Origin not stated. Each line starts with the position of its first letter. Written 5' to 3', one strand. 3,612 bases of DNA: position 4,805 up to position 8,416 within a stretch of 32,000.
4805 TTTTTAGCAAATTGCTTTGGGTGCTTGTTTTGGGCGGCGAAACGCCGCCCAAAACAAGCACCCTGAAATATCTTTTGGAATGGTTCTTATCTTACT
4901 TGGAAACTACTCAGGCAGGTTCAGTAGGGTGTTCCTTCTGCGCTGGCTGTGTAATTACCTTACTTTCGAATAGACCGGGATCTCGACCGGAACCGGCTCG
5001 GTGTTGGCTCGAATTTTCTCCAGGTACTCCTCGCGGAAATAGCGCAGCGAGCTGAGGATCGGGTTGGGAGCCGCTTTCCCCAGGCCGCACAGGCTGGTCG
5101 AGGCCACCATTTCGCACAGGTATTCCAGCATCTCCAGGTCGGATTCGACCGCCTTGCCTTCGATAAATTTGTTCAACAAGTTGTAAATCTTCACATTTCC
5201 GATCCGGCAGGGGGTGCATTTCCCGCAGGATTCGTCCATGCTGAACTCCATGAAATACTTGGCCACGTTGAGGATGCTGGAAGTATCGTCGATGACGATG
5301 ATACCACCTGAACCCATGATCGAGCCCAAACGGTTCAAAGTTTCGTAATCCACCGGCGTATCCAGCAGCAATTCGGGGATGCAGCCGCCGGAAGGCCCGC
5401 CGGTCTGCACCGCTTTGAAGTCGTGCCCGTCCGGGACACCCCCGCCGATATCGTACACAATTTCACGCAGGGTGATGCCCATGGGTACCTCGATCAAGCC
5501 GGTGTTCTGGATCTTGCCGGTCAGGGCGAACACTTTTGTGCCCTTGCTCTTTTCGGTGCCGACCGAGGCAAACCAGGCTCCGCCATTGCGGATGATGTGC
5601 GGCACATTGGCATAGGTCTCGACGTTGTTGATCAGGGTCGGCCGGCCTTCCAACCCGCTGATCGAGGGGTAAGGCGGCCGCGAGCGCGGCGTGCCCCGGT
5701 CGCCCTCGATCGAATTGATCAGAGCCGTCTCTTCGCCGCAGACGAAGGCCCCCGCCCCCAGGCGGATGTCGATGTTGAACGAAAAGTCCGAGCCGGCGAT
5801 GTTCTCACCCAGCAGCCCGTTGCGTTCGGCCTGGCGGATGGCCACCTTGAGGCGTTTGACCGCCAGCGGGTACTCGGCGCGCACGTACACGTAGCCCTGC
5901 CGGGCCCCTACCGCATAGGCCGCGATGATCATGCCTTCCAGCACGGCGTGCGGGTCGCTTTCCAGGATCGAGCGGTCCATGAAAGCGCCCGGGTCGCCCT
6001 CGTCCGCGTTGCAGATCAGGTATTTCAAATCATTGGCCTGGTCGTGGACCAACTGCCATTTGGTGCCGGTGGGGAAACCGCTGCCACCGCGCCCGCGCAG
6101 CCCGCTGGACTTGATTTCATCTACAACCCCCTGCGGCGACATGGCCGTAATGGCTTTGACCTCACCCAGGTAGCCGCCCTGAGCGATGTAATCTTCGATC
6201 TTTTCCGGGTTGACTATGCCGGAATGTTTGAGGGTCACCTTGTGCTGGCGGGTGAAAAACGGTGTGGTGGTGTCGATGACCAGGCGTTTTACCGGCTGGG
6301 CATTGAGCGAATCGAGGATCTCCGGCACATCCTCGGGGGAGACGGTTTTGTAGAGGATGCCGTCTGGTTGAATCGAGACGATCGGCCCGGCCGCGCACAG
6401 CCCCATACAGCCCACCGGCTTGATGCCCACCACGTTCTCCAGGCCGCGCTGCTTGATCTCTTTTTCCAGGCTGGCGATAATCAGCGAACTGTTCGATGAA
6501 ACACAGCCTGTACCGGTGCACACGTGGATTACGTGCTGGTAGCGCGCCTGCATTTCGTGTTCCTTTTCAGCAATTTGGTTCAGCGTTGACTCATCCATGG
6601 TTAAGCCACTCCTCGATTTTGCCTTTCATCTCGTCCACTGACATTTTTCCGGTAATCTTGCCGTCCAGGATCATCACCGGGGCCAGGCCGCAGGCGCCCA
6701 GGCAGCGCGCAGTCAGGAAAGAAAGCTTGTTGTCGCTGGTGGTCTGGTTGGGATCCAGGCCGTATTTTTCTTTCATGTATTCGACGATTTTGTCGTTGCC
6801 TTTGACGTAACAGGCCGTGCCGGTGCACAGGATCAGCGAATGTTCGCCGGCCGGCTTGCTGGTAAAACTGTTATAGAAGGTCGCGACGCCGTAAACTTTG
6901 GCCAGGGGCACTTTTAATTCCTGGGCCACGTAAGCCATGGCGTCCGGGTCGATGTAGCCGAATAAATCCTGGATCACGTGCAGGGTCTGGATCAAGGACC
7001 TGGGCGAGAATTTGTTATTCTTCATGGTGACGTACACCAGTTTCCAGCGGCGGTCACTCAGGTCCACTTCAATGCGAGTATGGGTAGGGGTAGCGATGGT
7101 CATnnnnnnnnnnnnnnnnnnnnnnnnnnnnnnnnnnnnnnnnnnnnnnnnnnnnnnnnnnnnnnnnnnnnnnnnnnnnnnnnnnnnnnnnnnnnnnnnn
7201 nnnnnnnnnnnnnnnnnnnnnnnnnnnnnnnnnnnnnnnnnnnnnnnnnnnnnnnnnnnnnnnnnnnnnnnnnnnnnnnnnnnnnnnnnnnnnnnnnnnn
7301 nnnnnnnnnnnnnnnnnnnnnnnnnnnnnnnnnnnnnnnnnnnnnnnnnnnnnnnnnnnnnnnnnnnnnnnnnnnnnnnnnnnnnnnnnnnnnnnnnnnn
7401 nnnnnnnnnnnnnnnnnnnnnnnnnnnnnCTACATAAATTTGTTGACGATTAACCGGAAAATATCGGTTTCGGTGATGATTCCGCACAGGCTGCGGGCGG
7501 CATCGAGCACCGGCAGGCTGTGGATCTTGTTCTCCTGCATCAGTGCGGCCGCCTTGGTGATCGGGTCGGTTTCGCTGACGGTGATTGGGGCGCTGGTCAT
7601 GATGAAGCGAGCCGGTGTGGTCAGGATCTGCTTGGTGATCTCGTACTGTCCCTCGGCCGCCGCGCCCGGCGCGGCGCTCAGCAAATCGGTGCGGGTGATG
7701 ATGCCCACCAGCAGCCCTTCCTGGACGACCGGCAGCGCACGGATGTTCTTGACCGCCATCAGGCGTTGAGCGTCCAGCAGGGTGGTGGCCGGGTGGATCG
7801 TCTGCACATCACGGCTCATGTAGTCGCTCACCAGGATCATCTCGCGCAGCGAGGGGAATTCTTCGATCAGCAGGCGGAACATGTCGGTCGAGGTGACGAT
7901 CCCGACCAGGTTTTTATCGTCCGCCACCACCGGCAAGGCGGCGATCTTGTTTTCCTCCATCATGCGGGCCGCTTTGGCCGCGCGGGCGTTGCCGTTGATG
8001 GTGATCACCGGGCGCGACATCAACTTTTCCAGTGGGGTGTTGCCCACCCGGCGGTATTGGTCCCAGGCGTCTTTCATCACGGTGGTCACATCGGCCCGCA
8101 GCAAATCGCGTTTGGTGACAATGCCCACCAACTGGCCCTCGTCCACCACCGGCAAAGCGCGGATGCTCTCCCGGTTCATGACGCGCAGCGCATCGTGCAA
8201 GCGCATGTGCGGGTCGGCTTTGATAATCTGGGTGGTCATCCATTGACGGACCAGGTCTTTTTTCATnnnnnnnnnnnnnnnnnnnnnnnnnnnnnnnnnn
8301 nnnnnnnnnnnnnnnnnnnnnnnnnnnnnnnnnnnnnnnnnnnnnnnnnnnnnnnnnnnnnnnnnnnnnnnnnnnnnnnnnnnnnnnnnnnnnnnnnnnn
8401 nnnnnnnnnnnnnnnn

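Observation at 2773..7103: Hydrogenase-less NuoE/NuoF - 2Fe-2S ferredoxin - PAS - PP2C operon: a candidate NAD(H)/ferredoxin redox-sensing signalling module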

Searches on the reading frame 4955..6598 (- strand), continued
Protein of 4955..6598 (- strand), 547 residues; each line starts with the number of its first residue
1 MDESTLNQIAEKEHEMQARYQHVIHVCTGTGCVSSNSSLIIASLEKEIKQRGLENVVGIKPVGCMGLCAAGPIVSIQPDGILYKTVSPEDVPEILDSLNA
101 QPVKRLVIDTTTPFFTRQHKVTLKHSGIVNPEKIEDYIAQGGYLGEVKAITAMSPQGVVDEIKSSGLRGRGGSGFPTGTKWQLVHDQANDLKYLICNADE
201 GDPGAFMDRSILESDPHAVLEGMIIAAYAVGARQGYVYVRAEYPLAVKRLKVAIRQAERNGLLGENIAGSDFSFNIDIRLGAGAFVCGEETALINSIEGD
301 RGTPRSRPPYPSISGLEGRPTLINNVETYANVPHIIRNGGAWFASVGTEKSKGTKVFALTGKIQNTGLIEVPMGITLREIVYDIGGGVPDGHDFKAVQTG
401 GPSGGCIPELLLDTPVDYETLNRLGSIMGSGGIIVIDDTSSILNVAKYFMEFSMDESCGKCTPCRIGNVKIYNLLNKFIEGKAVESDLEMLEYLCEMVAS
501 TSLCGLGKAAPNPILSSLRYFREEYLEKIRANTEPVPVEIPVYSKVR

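Call 65: find_encoding_contigs(protein=P0209, flank=10000, max_places=2)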
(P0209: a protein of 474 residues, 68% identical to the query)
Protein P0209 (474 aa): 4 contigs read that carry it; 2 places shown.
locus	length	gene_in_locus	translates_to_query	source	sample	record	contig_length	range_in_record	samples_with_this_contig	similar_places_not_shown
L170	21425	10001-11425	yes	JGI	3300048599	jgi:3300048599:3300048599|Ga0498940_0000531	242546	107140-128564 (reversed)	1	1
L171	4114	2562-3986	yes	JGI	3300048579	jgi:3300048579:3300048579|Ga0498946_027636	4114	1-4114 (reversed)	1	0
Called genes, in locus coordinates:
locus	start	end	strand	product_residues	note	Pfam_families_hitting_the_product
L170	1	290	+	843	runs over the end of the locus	PF25788:Ig_Rha78A_N, PF08531:Bac_rhamnosid_N, PF05592:Bac_rhamnosid, PF17389:Bac_rhamnosid6H, PF17390:Bac_rhamnosid_C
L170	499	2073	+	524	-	PF00118:Cpn60_TCP1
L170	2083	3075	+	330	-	PF25852:DUF6242_C (faint), PF02012:BNR (faint), PF15902:Sortilin-Vps10 (weak), PF14870:PSII_BNR (faint)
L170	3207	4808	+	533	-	PF01590:GAF, PF13185:GAF_2, PF01590:GAF, PF13185:GAF_2, PF13492:GAF_3, PF07730:HisKA_3, PF02518:HATPase_c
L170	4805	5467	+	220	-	PF00072:Response_reg, PF00196:GerE, PF08281:Sigma70_r4_2 (weak)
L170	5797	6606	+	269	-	PF00571:CBS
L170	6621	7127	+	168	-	PF01257:2Fe-2S_thioredx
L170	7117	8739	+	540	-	PF01257:2Fe-2S_thioredx, PF01512:Complex1_51K, PF10531:SLBB (weak), PF10589:NADH_4Fe-4S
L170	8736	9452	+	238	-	PF13510:Fer2_4, PF10588:NADH-G_4Fe-4S_3, PF13183:Fer4_8, PF22117:Fer4_Nqo3, PF12838:Fer4_7, PF13187:Fer4_9, PF13534:Fer4_17 (weak), PF00037:Fer4 (weak), +6 more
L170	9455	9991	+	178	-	PF01058:Oxidored_q6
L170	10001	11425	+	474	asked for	PF27537:HoxH, PF00374:NiFeSe_Hases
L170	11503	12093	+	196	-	-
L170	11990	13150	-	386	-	PF00672:HAMP, PF00512:HisKA, PF02518:HATPase_c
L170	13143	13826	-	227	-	PF00072:Response_reg, PF00486:Trans_reg_C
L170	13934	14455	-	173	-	-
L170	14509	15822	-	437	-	PF07730:HisKA_3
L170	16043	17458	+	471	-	PF25917:BSH_RND (weak), PF25973:BSH_CzcB, PF25954:Beta-barrel_RND_2 (weak), PF25990:Beta-barrel_YknX, PF26002:Beta-barrel_AprE, PF25989:YknX_C (weak), PF25975:CzcB_C (weak)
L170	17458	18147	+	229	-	PF02463:SMC_N (faint), PF00005:ABC_tran, PF13304:AAA_21 (weak)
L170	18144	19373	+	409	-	PF12704:MacB_PCD, PF02687:FtsX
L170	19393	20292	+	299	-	-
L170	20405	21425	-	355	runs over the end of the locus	PF01408:GFO_IDH_MocA, PF22725:GFO_IDH_MocA_C3, PF02894:GFO_IDH_MocA_C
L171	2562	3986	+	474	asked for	PF27537:HoxH, PF00374:NiFeSe_Hases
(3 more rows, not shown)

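Call 76: search_protein_families(library=ncbifam, proteins=[L168:11502-11957:+, L170:11503-12093:+, L170:10001-11425:+, L170:8736-9452:+], max_evalue=0.01)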
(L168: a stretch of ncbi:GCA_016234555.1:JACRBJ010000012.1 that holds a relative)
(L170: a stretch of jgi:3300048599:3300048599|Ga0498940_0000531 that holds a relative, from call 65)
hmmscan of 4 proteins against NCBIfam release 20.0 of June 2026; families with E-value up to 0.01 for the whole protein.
L168:11502-11957:+ (151 aa): 7 families
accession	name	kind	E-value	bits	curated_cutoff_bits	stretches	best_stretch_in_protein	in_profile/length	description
TIGR00072.1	hydrog_prot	superfamily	1.4e-26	93.3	47.45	1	4-147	1-145/145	hydrogenase maturation protease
NF045519.1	NiFeSe_H2_mat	exception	2e-10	40.7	190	1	2-150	2-150/152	NiFeSe hydrogenase maturation protease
NF007777.0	PRK10466.1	equivalog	2.9e-10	40.1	190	1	1-147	1-149/164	HyaD/HybD family hydrogenase maturation endopeptidase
TIGR00140.1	hupD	subfamily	2.3e-08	34.1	151.8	1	4-147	2-147/151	HyaD/HybD family hydrogenase maturation endopeptidase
TIGR00130.1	frhD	equivalog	0.00017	21.7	134.95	1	2-76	4-81/153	coenzyme F420-reducing hydrogenase, FrhD protein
NF007616.0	PRK10264.1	equivalog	0.00058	19.6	261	1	2-77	5-79/195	hydrogenase 1 maturation protease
TIGR00142.1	hycI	equivalog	0.0088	15.8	119.1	1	4-29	2-27/146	hydrogenase maturation peptidase HycI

L170:11503-12093:+ (196 aa): 5 families
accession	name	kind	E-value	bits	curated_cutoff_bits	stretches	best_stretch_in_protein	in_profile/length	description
TIGR00072.1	hydrog_prot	superfamily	1.3e-24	86.9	47.45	1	29-170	1-144/145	hydrogenase maturation protease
TIGR00140.1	hupD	subfamily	6.5e-06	26.2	151.8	1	29-143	2-118/151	HyaD/HybD family hydrogenase maturation endopeptidase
NF045519.1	NiFeSe_H2_mat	exception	3.7e-05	23.6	190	1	27-94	2-69/152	NiFeSe hydrogenase maturation protease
TIGR00130.1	frhD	equivalog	0.00022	21.3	134.95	1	27-101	4-82/153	coenzyme F420-reducing hydrogenase, FrhD protein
NF007777.0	PRK10466.1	equivalog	0.0013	18.5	190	1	27-98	2-74/164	HyaD/HybD family hydrogenase maturation endopeptidase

L170:10001-11425:+ (474 aa): 13 families
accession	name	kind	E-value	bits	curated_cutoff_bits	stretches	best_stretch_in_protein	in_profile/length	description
NF041785.2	VhuA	equivalog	9.6e-118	393.3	800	1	3-418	2-415/418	F420-non-reducing hydrogenase Vhu subunit A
NF040828.1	sulfhyd_ShyA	equivalog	2e-58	198.2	700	2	5-180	3-172/415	NAD(P)-dependent hydrogenase/sulfhydrogenase 2 subunit alpha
NF033181.1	NiFeSe_hydrog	equivalog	6e-45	154.1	600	2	3-140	2-138/507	nickel-dependent hydrogenase large subunit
TIGR03295.1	frhA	equivalog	3.8e-44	151.3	392.5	2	1-202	1-191/412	coenzyme F420 hydrogenase subunit alpha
NF045518.1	H2_NiFeSe_large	exception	7.2e-44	150.4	780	2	4-125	3-123/485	NiFeSe hydrogenase large subunit HysA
NF040832.1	sulfhyd_HydA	equivalog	4.5e-34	118.3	880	1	5-450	5-423/426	NADPH-dependent hydrogenase/sulfhydrogenase 1 subunit alpha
NF007778.0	PRK10467.1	equivalog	6.7e-22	77.5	969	2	1-117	1-116/567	hydrogenase 2 large subunit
NF007550.0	PRK10170.1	equivalog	1.8e-19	69.6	1101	2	4-120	18-134/597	Ni/Fe-hydrogenase large subunit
NF004739.1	PRK06075.1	equivalog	6.1e-10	38.4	360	1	15-107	14-106/384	NADH-quinone oxidoreductase subunit D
TIGR01962.1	NuoD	equivalog_domain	4.3e-08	32.5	459.35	1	16-108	15-109/386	NADH dehydrogenase (quinone) subunit D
NF041786.2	VhuU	equivalog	1.6e-06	27.8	70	1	426-449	4-27/45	F420-non-reducing hydrogenase selenoprotein subunit VhuU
TIGR01352.1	tonB_Cterm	subfamily_domain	0.0012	19.2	27.1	0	12-34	11-33/76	TonB family protein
NF040602.1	F420_dehyd_FpoD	exception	0.0037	16.3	600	0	27-108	32-114/372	F420H2 dehydrogenase subunit FpoD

L170:8736-9452:+ (238 aa): 62 families (the best 25 are shown)
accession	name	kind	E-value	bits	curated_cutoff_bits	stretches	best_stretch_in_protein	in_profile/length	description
NF005745.0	PRK07569.1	equivalog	9.1e-118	391.8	333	1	7-236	3-232/238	bidirectional hydrogenase complex protein HoxU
NF040763.1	FeFe_hydrog_A6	exception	1.3e-61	208.7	765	1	9-216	2-210/571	NADH-dependent [FeFe] hydrogenase, group A6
NF006305.0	PRK08493.1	equivalog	9.4e-46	156.3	591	1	9-214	3-224/819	NADH-quinone oxidoreductase subunit G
TIGR01973.1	NuoG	equivalog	2.2e-43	148.9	470.05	1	10-216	1-203/606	NADH-quinone oxidoreductase subunit NuoG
NF040762.1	Hydr_FeFe_Clost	exception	8.1e-40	137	900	1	8-215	1-208/572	ferredoxin hydrogenase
NF005895.0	PRK07860.1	equivalog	7.1e-32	110.3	802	1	8-212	18-221/811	NADH-quinone oxidoreductase subunit G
NF009454.0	PRK12814.1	equivalog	2.5e-29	102.1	916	2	9-104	5-100/657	putative NADPH-dependent glutamate synthase small subunit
TIGR02512.1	FeFe_hydrog_A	subfamily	8.8e-14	51.1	405.95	1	147-222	4-77/375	[FeFe] hydrogenase, group A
NF042909.1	FMH_DH_FwdF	exception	1.6e-08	34.1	375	1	100-219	56-163/336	tungsten-dependent formylmethanofuran dehydrogenase subunit FwdF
NF007013.0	PRK09477.1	equivalog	2.4e-07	30.2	234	2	192-212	255-275/286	quinol dehydrogenase ferredoxin subunit NapH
NF009053.0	PRK12387.1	subfamily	2.7e-07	30.5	204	1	135-162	58-85/180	formate hydrogenlyase complex iron-sulfur subunit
NF004537.0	PRK05888.1-3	equivalog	2.8e-07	30.3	163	1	144-162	107-125/204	NADH-quinone oxidoreductase subunit NuoI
NF058577.1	FdxA_fam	equivalog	4.2e-07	30.1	65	2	194-210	36-52/52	4Fe-4S ferredoxin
NF004546.0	PRK05888.3-3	equivalog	1.4e-06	27.9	260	1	105-163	64-120/196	NADH-quinone oxidoreductase subunit NuoI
NF041891.1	hdrA_Methbact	equivalog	1.5e-06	26.8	1300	1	142-214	231-305/762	ferredoxin:CoB-CoM heterodisulfide reductase subunit HdrA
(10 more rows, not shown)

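Call 87: search_protein_families(library=pfam, proteins=[L104:9050-9613:+, L104:9564-9968:+, L136:9310-9867:+, L136:7883-8386:-, L136:8304-8744:-, L136:6092-6433:-, L136:6430-7851:-], max_evalue=0.001)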
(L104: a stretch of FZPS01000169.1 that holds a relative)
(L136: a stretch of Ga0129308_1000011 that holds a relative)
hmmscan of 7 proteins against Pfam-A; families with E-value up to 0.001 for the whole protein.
L104:9050-9613:+ (187 aa): 2 families
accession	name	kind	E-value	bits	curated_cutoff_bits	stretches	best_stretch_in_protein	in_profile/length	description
PF02518.31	HATPase_c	-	1.1e-17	64.9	26.4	1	8-105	10-110/111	Histidine kinase-, DNA gyrase B-, and HSP90-like ATPase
PF13589.12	HATPase_c_3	-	5.1e-07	30.2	25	1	8-66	7-63/137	Histidine kinase-, DNA gyrase B-, and HSP90-like ATPase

L104:9564-9968:+ (134 aa): 1 family
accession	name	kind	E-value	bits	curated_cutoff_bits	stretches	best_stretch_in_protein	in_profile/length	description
PF01257.25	2Fe-2S_thioredx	-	0.00042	20.6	24.8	1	34-115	61-142/145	Thioredoxin-like [2Fe-2S] ferredoxin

L136:9310-9867:+ (185 aa): 2 families
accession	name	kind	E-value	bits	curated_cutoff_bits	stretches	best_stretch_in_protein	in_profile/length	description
PF02518.31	HATPase_c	-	1e-12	48.9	26.4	1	8-105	12-109/111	Histidine kinase-, DNA gyrase B-, and HSP90-like ATPase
PF13589.12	HATPase_c_3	-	2e-07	31.5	25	1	9-110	7-110/137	Histidine kinase-, DNA gyrase B-, and HSP90-like ATPase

L136:7883-8386:- (167 aa): 2 families
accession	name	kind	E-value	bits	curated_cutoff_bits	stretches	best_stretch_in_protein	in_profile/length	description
PF13581.12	HATPase_c_2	-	6.1e-10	39.6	27.4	1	42-162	6-126/127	Histidine kinase-like ATPase domain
PF02518.31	HATPase_c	-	1.1e-08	35.9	26.4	1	78-165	16-109/111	Histidine kinase-, DNA gyrase B-, and HSP90-like ATPase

L136:8304-8744:- (146 aa): 2 families
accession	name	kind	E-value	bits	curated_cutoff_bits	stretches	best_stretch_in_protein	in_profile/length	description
PF07085.17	DRTGG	-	2.5e-07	30.9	25.2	1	34-133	2-102/105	DRTGG domain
PF02603.21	Hpr_kinase_N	-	0.00032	21.1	24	1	91-124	79-112/125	HPr Serine kinase N terminus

L136:6092-6433:- (113 aa): 0 families

L136:6430-7851:- (473 aa): 9 families
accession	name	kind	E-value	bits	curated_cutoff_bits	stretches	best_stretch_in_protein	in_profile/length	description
PF02906.19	Fe_hyd_lg_C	-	7.6e-32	111.3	22.1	1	77-308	1-244/245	Iron only hydrogenase large subunit, C-terminal domain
PF04060.18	FeS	-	1.1e-11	44.7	23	1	381-411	2-32/33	Putative Fe-S cluster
PF13237.11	Fer4_10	-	6.4e-10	39.3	25.5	1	12-58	2-52/53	4Fe-4S dicluster domain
PF13187.11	Fer4_9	-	9.4e-07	29.2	27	1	19-61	2-50/52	4Fe-4S dicluster domain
PF12838.12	Fer4_7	-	2.2e-05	25.3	27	1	19-61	2-51/52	4Fe-4S dicluster domain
PF00037.32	Fer4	-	7.4e-05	22.8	21.1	1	12-35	1-24/24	4Fe-4S binding domain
PF14697.11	Fer4_21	-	9.3e-05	22.9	35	0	14-35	36-58/59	4Fe-4S dicluster domain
PF13484.11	Fer4_16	-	0.00016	22.8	30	0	19-37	2-20/66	4Fe-4S double cluster binding domain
PF12837.12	Fer4_6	-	0.00041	20.6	25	1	41-62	2-23/24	4Fe-4S binding domain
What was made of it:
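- On RsbU/RsbP partner-switching module: Small HATPase_c proteins do occur in the Firmicutes HydABC loci L104 and L136 (call 87).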

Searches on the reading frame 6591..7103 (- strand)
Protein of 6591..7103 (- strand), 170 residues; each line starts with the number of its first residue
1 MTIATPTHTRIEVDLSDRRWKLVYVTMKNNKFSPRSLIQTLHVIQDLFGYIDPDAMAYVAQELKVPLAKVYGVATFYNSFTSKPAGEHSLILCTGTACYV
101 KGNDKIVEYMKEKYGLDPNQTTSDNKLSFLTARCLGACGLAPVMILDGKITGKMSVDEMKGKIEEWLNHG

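Call 3: search_protein_families(library=pfam, proteins=[window:6591-7103:-], max_evalue=0.01)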
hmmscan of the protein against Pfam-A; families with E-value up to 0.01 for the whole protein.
window:6591-7103:- (170 aa): 1 family
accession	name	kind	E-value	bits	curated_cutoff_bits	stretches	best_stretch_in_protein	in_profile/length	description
PF01257.25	2Fe-2S_thioredx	-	3.3e-43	147.4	24.8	1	28-165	6-143/145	Thioredoxin-like [2Fe-2S] ferredoxin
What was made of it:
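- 6591..7103 (-): hoxE: NuoE-like [2Fe-2S] subunit of the Hox diaphorase. Pfam 2Fe-2S_thioredx E 3e-43 (call 3).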

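Call 4: search_protein_families(library=ncbifam, proteins=[window:6591-7103:-], max_evalue=0.01)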
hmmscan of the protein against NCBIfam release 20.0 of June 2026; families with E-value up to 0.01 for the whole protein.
window:6591-7103:- (170 aa): 9 families
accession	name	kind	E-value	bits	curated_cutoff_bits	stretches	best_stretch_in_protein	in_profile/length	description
NF005747.0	PRK07571.1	equivalog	2.2e-60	203.3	224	1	7-169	9-171/173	bidirectional hydrogenase complex protein HoxE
NF005722.0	PRK07539.1-2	equivalog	6.2e-35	120.6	141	1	15-164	5-154/157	NADH-quinone oxidoreductase subunit NuoE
NF004638.0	PRK05988.1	equivalog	9.2e-34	116.5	198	1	26-163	17-154/159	formate dehydrogenase subunit gamma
TIGR01958.1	nuoE_fam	subfamily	1e-33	116.6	142.4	1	36-165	17-146/148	NADH-quinone oxidoreductase subunit NuoE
NF005723.0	PRK07539.1-3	equivalog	3.6e-29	101.7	226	1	37-165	26-155/158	NADH-quinone oxidoreductase subunit NuoE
NF005725.0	PRK07539.1-5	equivalog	4e-29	101.5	220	1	36-164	40-169/174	NADH-quinone oxidoreductase subunit NuoE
NF005721.0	PRK07539.1-1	equivalog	1.2e-26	93.7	308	1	36-147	47-158/292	NADH-quinone oxidoreductase subunit NuoE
NF005724.0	PRK07539.1-4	equivalog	1.8e-20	73.8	280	1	37-147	42-153/240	NADH-quinone oxidoreductase subunit NuoE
NF009040.0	PRK12373.1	equivalog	1.8e-16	60.9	514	1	38-146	40-149/400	NADH-quinone oxidoreductase subunit E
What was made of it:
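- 6591..7103 (-): The best NCBIfam model is HoxE, at 203 bits, just under the cutoff of 224 (call 4).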

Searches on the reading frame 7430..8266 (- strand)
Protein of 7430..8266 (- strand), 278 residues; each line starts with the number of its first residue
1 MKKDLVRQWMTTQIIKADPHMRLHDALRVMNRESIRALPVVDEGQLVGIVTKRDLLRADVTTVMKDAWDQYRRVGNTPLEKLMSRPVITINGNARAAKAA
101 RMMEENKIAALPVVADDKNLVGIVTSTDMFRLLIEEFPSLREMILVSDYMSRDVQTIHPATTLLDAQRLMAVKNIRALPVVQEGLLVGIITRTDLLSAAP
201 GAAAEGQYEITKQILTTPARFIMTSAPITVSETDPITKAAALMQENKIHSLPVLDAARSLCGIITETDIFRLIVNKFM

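Call 9: search_protein_families(library=pfam, proteins=[window:7430-8266:-], max_evalue=0.001)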
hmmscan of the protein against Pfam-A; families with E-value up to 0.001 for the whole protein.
window:7430-8266:- (278 aa): 1 family
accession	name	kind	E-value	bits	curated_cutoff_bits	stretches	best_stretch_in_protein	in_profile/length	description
PF00571.33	CBS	-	3.4e-66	219.8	24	4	6-59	1-55/57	CBS domain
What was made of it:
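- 7430..8266 (-): Four-CBS-domain protein, conserved directly upstream of hoxE both in the hydrogenase-less cassette and in a complete Anaerolineae hox operon (L170). Pfam CBS x4 (call 9).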

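Call 76: search_protein_families(library=ncbifam, proteins=[window:7430-8266:-], max_evalue=0.01)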
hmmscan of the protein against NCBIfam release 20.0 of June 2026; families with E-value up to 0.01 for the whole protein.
window:7430-8266:- (278 aa): 30 families (the best 25 are shown)
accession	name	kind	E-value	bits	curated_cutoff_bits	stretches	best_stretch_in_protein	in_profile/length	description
NF011447.0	PRK14869.2-3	equivalog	4e-33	114.8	522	4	81-136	72-127/540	putative manganese-dependent inorganic diphosphatase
NF041552.1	TF_PrdR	equivalog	3.9e-32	111.3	795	4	79-199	8-125/577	sigma-54 dependent transcriptional regulator PrdR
TIGR01302.1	IMP_dehydrog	equivalog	1.9e-27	96.2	481.5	2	9-131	85-198/450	IMP dehydrogenase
NF053603.1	HhpR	exception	1.6e-25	89.9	520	3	79-197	63-181/282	CBS domain-containing high hydrostatic pressure regulator HhpR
NF011442.0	PRK14869.1-4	equivalog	1.7e-22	79.6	400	4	225-276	78-129/543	putative manganese-dependent inorganic diphosphatase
NF011443.0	PRK14869.1-5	equivalog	5.9e-22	77.8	335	4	223-275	75-127/546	putative manganese-dependent inorganic diphosphatase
NF053704.1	TransRegCcpNBacil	equivalog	2.1e-21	76.3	260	2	144-275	75-204/208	transcriptional regulator CcpN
TIGR00393.1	kpsF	subfamily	1.8e-20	73.6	203.7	3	7-124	158-267/268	KpsF/GutQ family sugar-phosphate isomerase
NF011440.0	PRK14869.1-2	equivalog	1.6e-19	70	746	3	86-136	76-126/541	putative manganese-dependent inorganic diphosphatase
TIGR00400.1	mgtE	equivalog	9.1e-19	67.5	232.75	2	79-136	197-254/450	magnesium transporter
NF011448.0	PRK14869.2-4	equivalog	1.1e-18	66.8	562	2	79-135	76-132/563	putative manganese-dependent inorganic diphosphatase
NF038279.1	TF_CBS_SpxR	exception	2.4e-18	66.1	600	3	64-131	239-303/427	CBS-HotDog domain-containing transcription factor SpxR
NF011441.0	PRK14869.1-3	equivalog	5.1e-18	65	753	3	229-272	80-123/548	putative manganese-dependent inorganic diphosphatase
NF011449.0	PRK14869.2-5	equivalog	1.9e-17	63.5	411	2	77-196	67-202/451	putative manganese-dependent inorganic diphosphatase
TIGR01137.1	cysta_beta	equivalog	2.8e-17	62.6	510.25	1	73-197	334-454/457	cystathionine beta-synthase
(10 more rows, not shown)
